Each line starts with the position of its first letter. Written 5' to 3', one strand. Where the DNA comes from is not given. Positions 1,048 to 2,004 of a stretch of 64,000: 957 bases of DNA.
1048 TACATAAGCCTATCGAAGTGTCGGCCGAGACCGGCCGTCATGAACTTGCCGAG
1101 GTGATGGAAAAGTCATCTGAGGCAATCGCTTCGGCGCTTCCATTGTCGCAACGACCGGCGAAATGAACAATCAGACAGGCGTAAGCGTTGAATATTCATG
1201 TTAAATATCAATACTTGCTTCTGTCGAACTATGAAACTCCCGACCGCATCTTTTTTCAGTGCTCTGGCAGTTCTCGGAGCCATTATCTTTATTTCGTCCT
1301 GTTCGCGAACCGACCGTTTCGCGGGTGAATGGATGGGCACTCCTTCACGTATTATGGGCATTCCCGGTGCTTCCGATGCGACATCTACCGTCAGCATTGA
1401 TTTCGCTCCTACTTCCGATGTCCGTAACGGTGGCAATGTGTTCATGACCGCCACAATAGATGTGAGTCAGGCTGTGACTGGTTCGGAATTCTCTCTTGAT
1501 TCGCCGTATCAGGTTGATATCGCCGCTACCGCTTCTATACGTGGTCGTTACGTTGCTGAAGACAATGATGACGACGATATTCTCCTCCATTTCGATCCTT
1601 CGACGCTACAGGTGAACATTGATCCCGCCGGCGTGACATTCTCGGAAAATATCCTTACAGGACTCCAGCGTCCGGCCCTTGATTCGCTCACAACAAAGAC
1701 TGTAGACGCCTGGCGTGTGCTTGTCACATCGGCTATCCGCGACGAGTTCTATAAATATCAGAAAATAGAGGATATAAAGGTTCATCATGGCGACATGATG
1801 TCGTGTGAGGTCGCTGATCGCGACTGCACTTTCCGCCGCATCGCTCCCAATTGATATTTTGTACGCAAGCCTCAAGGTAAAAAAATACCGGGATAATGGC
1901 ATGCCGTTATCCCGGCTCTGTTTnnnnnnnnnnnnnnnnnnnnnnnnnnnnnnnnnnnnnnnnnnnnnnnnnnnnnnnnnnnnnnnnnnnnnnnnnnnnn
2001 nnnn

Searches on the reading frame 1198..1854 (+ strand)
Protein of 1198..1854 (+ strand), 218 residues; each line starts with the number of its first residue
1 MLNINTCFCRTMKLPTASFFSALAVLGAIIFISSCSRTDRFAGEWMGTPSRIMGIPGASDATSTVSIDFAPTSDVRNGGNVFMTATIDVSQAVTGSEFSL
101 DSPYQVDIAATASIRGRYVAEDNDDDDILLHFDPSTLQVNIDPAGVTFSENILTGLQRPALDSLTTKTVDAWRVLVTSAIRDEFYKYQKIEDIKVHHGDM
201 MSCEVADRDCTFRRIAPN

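Call 64: find_encoding_contigs(protein=window:1198-1854:+, flank=10000, max_places=3)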
Protein window:1198-1854:+ (218 aa): 22 contigs read that carry it; 3 places shown.
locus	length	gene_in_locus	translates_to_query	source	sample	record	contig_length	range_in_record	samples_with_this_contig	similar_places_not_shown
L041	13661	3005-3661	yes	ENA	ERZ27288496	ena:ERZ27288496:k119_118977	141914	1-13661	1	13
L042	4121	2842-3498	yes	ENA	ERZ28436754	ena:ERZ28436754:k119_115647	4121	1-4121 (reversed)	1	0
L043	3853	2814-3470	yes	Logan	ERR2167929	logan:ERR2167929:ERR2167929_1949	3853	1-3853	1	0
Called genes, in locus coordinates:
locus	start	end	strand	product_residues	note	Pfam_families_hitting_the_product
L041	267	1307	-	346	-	PF03372:Exo_endo_phos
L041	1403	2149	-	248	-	PF00106:adh_short, PF08659:KR, PF13561:adh_short_C2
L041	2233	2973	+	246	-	PF01553:Acyltransferase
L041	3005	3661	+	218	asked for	-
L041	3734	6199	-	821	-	PF17764:PriA_3primeBD, PF04851:ResIII, PF00270:DEAD, PF18319:Zn_ribbon_PriA, PF00271:Helicase_C, PF18074:PriA_C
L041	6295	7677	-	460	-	PF07690:MFS_1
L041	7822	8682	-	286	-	-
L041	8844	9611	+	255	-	PF00561:Abhydrolase_1, PF06342:DUF1057 (weak), PF12146:Hydrolase_4, PF12697:Abhydrolase_6, PF00561:Abhydrolase_1, PF08386:Abhydrolase_4 (weak)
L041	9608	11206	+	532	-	PF08245:Mur_ligase_M, PF02875:Mur_ligase_C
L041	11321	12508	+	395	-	PF01820:Dala_Dala_lig_N, PF02222:ATP-grasp (faint), PF02786:CPSase_L_D2, PF07478:Dala_Dala_lig_C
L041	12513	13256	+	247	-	PF19567:CpsB_CapC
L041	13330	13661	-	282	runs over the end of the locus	PF14559:TPR_19 (faint), PF07719:TPR_2 (faint), PF13431:TPR_17 (faint), PF13174:TPR_6 (faint), PF13176:TPR_7 (faint), PF13181:TPR_8 (faint), PF13414:TPR_11 (faint), PF13424:TPR_12 (faint), +3 more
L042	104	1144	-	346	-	PF03372:Exo_endo_phos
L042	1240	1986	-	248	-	PF00106:adh_short, PF08659:KR, PF13561:adh_short_C2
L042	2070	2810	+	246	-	PF01553:Acyltransferase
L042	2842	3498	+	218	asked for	-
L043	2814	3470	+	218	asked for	-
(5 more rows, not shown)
